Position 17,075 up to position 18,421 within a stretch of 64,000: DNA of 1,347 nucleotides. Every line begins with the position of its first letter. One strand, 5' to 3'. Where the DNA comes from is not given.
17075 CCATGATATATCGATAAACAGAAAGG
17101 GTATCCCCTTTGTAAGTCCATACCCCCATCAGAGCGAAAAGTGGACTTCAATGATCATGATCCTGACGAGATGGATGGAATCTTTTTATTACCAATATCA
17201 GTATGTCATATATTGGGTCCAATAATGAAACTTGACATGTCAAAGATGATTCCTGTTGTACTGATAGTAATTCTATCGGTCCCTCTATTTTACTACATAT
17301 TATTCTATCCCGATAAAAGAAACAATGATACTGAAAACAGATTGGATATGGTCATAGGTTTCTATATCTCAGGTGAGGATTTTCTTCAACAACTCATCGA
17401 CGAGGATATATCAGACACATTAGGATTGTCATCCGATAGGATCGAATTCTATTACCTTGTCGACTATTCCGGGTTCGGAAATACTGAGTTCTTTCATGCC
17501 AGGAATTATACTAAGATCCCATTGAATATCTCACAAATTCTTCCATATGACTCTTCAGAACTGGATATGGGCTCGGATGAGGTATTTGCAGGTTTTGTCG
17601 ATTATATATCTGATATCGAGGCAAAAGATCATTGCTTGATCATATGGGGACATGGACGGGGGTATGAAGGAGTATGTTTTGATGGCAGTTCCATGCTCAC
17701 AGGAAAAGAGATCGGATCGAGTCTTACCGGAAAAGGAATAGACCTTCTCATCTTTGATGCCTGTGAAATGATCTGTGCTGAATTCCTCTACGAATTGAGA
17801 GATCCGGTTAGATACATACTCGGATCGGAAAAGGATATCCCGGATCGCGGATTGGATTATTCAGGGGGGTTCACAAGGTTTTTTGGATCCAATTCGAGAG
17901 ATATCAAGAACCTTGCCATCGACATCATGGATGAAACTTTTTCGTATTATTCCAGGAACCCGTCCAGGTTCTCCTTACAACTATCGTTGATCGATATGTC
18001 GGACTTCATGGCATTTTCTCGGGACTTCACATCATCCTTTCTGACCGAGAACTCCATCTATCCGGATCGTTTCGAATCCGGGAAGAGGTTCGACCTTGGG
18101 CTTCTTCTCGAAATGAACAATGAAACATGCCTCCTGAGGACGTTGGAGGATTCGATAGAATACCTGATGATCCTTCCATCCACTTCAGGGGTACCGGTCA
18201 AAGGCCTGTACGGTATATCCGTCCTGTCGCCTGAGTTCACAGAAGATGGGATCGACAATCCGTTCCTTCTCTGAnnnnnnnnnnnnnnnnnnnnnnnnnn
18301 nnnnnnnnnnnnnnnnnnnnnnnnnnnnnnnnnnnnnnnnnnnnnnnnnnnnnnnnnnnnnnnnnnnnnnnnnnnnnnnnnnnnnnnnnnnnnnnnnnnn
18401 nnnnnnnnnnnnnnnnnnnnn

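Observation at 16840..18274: Membrane-anchored clan-CD (C11-like) peptidase divergently paired with the giant adhesin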

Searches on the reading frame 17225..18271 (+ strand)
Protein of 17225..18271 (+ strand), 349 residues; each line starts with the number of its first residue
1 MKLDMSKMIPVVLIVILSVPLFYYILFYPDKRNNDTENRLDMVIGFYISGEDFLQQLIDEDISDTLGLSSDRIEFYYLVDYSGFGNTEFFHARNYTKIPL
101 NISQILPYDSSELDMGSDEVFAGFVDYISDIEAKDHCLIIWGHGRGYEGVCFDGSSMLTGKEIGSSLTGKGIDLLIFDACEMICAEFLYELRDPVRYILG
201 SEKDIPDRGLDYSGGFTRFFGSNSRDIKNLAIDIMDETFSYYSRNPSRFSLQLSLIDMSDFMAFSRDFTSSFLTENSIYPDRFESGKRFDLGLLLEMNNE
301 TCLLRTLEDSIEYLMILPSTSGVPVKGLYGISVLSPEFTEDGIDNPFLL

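Call 8: search_protein_families(library=pfam, proteins=[window:17225-18271:+], max_evalue=10)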
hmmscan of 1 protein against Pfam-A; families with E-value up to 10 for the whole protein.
window:17225-18271:+ (349 aa): 1 family
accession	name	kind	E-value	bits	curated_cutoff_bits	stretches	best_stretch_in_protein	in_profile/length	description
PF03415.19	Peptidase_C11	-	4.9e-28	99.1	25.8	1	47-267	2-230/359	Clostripain family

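Call 9: search_protein_families(library=ncbifam, proteins=[window:17225-18271:+], max_evalue=10)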
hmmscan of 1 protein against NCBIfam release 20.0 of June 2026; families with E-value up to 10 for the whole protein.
window:17225-18271:+ (349 aa): 1 family
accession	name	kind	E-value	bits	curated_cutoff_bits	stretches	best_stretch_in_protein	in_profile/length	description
TIGR02806.2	clostrip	equivalog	0.003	16.4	550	1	111-192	89-189/472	clostripain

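Call 10: search_solved_structures(query=window:17225-18271:+, max_evalue=10, show_alignments=3)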
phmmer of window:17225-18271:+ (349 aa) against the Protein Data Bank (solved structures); distinct sequences matched with E-value up to 10: 11.
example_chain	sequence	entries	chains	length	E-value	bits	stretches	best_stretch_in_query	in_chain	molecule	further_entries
6n9j_A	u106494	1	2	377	3.4e-08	36.3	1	41-243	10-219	Clostripain-related protein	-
6mzo_A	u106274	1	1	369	4.7e-08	35.8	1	107-251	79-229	Inactive Zymogen C11 Protease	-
5dyn_B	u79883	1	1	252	7.9e-05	25.2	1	169-239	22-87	Putative peptidase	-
3uws_B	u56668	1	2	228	0.00011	24.7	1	153-250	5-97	hypothetical protein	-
4yec_B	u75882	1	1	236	0.00012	24.6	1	153-250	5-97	Clostripain family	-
9cip_A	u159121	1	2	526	0.00082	21.9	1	109-192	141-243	Clostripain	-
5l20_B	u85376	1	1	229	0.01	18.3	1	163-214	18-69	Clostripain-related protein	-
6nag_A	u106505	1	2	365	0.019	17.4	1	162-214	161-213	Clostripain-related protein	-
6nf1_A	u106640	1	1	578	0.31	13.4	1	70-138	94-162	Proto-oncogene vav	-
3ky9_A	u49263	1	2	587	0.32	13.3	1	70-138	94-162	Proto-oncogene vav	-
9n4v_A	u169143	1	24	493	0.67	12.3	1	101-144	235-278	DUF877 family protein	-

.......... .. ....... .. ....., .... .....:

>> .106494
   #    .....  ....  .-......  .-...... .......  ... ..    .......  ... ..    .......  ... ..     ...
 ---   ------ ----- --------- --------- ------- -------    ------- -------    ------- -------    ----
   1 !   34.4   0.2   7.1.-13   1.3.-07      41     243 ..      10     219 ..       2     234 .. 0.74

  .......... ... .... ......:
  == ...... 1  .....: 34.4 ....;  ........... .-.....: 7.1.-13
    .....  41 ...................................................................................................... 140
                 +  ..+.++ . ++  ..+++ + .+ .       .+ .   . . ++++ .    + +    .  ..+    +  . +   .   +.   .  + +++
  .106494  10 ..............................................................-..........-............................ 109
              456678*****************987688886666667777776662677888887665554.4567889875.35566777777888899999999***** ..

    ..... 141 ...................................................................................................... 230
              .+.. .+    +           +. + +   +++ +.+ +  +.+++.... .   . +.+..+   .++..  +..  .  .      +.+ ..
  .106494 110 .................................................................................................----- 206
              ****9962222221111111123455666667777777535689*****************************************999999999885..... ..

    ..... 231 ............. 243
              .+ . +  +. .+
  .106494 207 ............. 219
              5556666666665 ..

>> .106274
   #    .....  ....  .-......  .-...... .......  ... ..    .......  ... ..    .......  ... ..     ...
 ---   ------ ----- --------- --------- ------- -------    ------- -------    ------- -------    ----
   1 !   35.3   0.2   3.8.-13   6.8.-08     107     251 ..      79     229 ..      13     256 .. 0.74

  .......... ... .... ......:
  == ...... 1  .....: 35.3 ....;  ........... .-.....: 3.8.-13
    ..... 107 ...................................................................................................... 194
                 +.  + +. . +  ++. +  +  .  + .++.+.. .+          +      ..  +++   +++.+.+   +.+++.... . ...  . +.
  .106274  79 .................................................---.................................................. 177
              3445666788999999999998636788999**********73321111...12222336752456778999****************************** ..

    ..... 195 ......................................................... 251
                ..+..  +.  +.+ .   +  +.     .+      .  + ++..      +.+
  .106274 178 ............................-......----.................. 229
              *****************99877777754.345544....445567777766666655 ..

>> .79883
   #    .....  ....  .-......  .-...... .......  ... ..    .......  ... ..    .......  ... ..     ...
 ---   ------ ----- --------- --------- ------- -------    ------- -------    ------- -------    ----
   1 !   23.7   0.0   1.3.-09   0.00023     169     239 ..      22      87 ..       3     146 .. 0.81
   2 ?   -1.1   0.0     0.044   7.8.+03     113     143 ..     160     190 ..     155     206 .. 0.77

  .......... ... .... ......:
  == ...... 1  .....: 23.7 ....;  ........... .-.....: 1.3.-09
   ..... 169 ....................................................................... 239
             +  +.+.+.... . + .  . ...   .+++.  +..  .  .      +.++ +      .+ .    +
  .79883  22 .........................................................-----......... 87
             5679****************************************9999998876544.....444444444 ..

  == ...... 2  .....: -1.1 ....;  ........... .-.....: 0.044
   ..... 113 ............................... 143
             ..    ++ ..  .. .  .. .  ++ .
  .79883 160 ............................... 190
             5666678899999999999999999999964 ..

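Call 12: find_homologous_proteins(query=window:17225-18271:+, max_evalue=0.001)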
Query window:17225-18271:+ (349 aa): 15 proteins with E <= 0.001 among 2541 candidates.
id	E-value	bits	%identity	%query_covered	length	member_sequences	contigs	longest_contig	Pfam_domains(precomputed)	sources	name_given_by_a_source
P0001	8.6e-227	770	100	99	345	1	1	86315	PF03415.20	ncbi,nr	ncbi:MAG: hypothetical protein JXA22_05610 [Candidatus Thermoplasmatota archaeon]|nr:hypothetical pr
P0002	3.8e-132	459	62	100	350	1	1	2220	PF03415.20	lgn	-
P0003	3.1e-125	436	59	100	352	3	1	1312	PF03415.20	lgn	-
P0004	2.8e-104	367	53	94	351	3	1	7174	PF03415.20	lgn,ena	-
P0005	5.0e-99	350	51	90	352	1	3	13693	PF03415.20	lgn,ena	-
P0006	9.5e-98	346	48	95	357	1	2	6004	PF03415.20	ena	-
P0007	2.3e-88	315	49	88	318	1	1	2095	PF03415.20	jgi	-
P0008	4.8e-86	307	49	94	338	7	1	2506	PF03415.20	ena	-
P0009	2.0e-85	305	47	97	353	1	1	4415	PF03415.20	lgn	-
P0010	2.9e-85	305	48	89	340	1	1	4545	PF03415.20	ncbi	-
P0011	6.4e-84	300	48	88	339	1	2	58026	PF03415.20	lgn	-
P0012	1.2e-82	296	45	88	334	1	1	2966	PF03415.20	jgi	-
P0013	2.1e-80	289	50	83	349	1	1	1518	PF03415.20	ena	-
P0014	2.2e-75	272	54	65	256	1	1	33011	PF03415.20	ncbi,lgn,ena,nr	ncbi:MAG: hypothetical protein KAH57_09275 [Thermoplasmata archaeon]|nr:hypothetical protein [Thermo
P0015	3.6e-68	248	49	73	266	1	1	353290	PF03415.20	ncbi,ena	-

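Call 13: find_encoding_contigs(protein=P0011, flank=10000, max_places=3)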
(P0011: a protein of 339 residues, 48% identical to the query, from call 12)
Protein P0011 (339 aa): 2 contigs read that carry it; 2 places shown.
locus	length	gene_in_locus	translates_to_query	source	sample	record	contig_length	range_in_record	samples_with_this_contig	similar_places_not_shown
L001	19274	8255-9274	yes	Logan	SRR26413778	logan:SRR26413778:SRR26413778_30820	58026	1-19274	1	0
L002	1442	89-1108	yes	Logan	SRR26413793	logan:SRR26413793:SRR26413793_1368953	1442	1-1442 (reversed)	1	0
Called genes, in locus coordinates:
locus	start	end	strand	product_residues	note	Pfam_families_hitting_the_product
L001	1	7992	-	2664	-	?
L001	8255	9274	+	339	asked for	PF03415:Peptidase_C11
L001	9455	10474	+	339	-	-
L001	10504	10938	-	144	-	-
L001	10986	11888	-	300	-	PF13102:Phage_int_SAM_5 (weak), PF13495:Phage_int_SAM_4, PF00589:Phage_integrase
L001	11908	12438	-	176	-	-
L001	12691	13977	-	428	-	PF01080:Presenilin (weak)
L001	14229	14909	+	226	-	-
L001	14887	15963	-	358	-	PF00465:Fe-ADH, PF13685:Fe-ADH_2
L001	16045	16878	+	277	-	PF02457:DAC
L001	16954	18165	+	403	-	PF00999:Na_H_Exchanger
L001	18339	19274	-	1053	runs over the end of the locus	PF17957:Big_7 (faint), PF10342:Kre9_KNH (faint)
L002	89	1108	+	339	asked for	PF03415:Peptidase_C11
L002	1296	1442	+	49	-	?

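Call 14: find_encoding_contigs(protein=P0015, flank=10000, max_places=3)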
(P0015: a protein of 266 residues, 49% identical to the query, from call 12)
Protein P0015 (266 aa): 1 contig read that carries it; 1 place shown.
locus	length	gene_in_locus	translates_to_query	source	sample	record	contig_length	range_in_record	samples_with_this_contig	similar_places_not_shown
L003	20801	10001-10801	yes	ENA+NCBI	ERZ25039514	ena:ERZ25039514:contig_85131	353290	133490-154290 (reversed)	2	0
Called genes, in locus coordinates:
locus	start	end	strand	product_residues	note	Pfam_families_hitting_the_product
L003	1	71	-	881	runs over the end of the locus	-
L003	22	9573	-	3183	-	PF01839:FG-GAP (weak), PF13385:Laminin_G_3, PF01839:FG-GAP, PF13385:Laminin_G_3, PF02210:Laminin_G_2 (weak)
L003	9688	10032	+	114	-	-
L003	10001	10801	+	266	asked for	PF03415:Peptidase_C11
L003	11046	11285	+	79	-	-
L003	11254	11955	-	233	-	-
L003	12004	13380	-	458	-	PF07719:TPR_2 (faint), PF10602:RPN7 (faint), PF00515:TPR_1 (weak), PF13424:TPR_12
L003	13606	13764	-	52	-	-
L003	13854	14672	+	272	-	PF01370:Epimerase, PF02719:Polysacc_synt_2 (weak), PF04321:RmlD_sub_bind, PF01073:3Beta_HSD (weak), PF07993:NAD_binding_4 (faint), PF16363:GDP_Man_Dehyd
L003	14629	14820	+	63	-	-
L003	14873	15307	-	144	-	PF01850:PIN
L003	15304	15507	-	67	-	-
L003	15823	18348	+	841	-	PF14312:FG-GAP_2 (faint), PF01839:FG-GAP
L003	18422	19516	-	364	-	PF01080:Presenilin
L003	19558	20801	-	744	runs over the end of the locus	PF00270:DEAD, PF04851:ResIII, PF00271:Helicase_C, PF21280:Helicase_dom4_arc, PF14520:HHH_5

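Call 15: find_encoding_contigs(protein=P0014, flank=10000, max_places=3)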
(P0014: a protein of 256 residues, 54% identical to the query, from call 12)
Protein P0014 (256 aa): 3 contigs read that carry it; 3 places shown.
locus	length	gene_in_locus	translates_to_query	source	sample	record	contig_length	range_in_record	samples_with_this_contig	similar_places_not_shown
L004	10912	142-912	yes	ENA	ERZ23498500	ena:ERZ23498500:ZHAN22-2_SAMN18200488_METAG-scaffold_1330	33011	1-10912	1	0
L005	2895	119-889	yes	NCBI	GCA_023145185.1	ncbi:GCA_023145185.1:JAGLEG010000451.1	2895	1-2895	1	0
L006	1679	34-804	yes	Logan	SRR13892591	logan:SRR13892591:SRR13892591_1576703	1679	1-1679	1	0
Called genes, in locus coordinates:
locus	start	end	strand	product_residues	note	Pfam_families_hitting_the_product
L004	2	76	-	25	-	?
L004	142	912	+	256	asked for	PF03415:Peptidase_C11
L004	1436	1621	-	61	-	-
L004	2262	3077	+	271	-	-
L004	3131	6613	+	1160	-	PF03351:DOMON, PF16010:CDH-cyt (faint), PF03351:DOMON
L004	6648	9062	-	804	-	PF03176:MMPL, PF00873:ACR_tran, PF02460:Patched (weak), PF12349:Sterol-sensing, PF03176:MMPL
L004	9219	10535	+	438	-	PF00270:DEAD, PF04851:ResIII, PF13245:AAA_19 (faint), PF00271:Helicase_C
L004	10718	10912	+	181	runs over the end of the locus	PF00352:TBP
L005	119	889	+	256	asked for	PF03415:Peptidase_C11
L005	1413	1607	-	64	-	-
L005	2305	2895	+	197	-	PF03351:DOMON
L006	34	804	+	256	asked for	PF03415:Peptidase_C11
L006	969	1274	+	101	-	-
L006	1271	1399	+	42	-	-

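Call 16: find_encoding_contigs(protein=P0005, flank=10000, max_places=3)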
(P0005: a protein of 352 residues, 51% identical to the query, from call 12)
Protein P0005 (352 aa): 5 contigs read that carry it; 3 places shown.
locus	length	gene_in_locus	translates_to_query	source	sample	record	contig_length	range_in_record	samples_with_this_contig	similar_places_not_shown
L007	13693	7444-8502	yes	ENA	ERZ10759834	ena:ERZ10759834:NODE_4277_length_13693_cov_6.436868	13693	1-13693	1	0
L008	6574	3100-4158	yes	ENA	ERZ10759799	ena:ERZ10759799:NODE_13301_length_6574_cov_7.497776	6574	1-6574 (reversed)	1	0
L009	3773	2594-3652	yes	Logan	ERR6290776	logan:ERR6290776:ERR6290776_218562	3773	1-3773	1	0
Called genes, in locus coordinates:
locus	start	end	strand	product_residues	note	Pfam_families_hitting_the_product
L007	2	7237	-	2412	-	?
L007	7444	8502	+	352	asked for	PF03415:Peptidase_C11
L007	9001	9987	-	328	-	PF05598:DUF772, PF01609:DDE_Tnp_1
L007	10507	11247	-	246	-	PF01937:ARMT1-like_dom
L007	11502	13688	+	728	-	PF13517:FG-GAP_3 (faint), PF25292:Beta-prop_CGLA (faint), PF01839:FG-GAP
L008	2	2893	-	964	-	?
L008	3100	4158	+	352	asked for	PF03415:Peptidase_C11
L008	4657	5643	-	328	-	PF05598:DUF772, PF01609:DDE_Tnp_1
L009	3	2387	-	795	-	?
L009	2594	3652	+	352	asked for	PF03415:Peptidase_C11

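Call 17: find_encoding_contigs(protein=P0004, flank=10000, max_places=3)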
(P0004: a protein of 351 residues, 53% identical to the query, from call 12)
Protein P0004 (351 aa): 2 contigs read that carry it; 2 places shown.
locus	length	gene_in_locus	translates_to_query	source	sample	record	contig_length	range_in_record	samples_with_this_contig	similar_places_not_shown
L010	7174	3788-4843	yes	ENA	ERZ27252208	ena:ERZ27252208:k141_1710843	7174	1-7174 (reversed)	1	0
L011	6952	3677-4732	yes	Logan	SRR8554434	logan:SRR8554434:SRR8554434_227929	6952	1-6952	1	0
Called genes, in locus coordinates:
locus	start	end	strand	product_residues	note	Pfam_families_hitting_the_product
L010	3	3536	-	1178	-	?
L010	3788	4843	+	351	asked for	PF03415:Peptidase_C11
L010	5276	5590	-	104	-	PF01541:GIY-YIG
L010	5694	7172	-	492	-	?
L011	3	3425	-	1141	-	?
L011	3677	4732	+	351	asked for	PF03415:Peptidase_C11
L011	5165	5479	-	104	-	PF01541:GIY-YIG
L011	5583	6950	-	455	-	?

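Call 18: find_encoding_contigs(protein=P0006, flank=10000, max_places=3)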
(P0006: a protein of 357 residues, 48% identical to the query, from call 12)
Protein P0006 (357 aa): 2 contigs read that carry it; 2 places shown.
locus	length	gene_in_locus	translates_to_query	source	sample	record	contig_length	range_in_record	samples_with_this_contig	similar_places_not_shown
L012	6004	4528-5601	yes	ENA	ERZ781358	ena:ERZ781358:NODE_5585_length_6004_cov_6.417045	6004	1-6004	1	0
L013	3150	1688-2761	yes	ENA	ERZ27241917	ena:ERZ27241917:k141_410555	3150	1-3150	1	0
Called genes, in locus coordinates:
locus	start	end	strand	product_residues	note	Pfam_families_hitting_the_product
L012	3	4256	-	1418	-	?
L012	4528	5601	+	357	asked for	PF03415:Peptidase_C11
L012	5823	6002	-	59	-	?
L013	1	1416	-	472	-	?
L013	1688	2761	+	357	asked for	PF03415:Peptidase_C11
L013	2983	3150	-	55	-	?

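Call 22: find_encoding_contigs(protein=P0001, flank=10000, max_places=3)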
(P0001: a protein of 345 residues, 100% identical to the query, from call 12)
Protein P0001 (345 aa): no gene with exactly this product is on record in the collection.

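Call 27: find_related_loci(query=A1, collection=genome_contigs, flank=10000)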
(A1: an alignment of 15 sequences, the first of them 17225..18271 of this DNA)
Query A1 (349 aa) in genome_contigs; peptide patterns used: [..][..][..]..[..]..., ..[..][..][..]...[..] (x = any residue, [..] = any of these).
66 stretches matched a pattern; 4 encode a relative of the query (tblastn E <= 1e-3); 4 distinct loci.
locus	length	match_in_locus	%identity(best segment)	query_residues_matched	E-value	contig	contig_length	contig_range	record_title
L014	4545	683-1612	48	23-333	4e-85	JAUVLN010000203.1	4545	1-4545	MAG: Thermoplasmatota archaeon isolate CSMAG_507 CSMAG_507_k141_1085467_length_4545_cov_6.9700, whole genome shotgun seq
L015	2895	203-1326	54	23-333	5e-74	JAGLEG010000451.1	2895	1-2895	MAG: Thermoplasmata archaeon isolate SW_4_56 ROV167.bin.56.fa_451, whole genome shotgun sequence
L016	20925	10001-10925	49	24-332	3e-75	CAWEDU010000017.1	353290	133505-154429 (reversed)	MAG: uncultured Thermoplasmatales archaeon isolate MFD03804.bin.2.29 genome assembly, contig: contig_85131, whole genome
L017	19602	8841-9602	22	47-282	5e-13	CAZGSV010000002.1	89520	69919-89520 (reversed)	MAG TPA_asm: uncultured Armatimonadia bacterium isolate binchicken_co33_502 genome assembly, contig: NODE_124_length_895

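Call 32: find_related_loci(query=A1, collection=metagenome_contigs, flank=10000)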
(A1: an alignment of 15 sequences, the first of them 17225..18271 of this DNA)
Query A1 (349 aa) in metagenome_contigs; peptide patterns used: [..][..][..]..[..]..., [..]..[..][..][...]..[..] (x = any residue, [..] = any of these).
120 stretches matched a pattern; 6 encode a relative of the query (tblastn E <= 1e-3); 6 distinct loci.
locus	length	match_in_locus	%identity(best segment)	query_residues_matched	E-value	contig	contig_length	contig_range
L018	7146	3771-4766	53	8-337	5e-110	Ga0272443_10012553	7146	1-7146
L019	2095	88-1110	47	11-348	6e-102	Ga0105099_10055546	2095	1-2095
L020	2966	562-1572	43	7-336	1e-90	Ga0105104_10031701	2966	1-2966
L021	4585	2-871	49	59-348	3e-88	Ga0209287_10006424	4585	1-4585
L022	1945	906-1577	47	125-348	1e-66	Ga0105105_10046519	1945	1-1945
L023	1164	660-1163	46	11-175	5e-46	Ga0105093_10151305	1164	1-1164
